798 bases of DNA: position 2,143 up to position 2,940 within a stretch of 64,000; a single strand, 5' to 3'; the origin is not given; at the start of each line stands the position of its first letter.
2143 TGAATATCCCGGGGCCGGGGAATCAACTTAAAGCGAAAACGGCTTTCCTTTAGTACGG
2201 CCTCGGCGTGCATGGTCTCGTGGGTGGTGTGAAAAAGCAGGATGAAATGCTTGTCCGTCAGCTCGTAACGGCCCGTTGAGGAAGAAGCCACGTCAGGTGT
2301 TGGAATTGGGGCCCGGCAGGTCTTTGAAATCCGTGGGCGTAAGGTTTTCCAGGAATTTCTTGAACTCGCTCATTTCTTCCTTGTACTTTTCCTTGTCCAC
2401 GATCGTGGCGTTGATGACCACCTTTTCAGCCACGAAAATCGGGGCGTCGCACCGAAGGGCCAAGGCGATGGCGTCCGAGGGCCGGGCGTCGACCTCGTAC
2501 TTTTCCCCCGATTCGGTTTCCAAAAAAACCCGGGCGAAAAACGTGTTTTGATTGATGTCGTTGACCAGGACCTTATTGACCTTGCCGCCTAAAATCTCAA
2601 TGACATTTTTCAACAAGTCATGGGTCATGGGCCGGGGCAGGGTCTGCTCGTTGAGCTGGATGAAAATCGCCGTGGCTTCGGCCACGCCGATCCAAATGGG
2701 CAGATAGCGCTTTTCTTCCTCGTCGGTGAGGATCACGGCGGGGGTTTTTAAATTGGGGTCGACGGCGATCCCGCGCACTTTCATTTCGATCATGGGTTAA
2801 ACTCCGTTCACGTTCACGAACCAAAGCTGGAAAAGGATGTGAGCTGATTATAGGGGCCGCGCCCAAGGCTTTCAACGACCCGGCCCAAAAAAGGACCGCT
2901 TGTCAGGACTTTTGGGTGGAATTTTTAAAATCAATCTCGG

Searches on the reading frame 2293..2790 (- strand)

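Call 42: search_protein_families(library=pfam, proteins=[window:2293-2790:-], max_evalue=0.001)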
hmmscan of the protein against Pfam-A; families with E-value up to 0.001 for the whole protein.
window:2293-2790:- (165 aa): 1 family
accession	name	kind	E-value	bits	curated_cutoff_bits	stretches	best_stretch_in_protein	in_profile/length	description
PF02577.19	BFN_dom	-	3e-41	140.2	27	1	19-130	1-109/112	Bifunctional nuclease domain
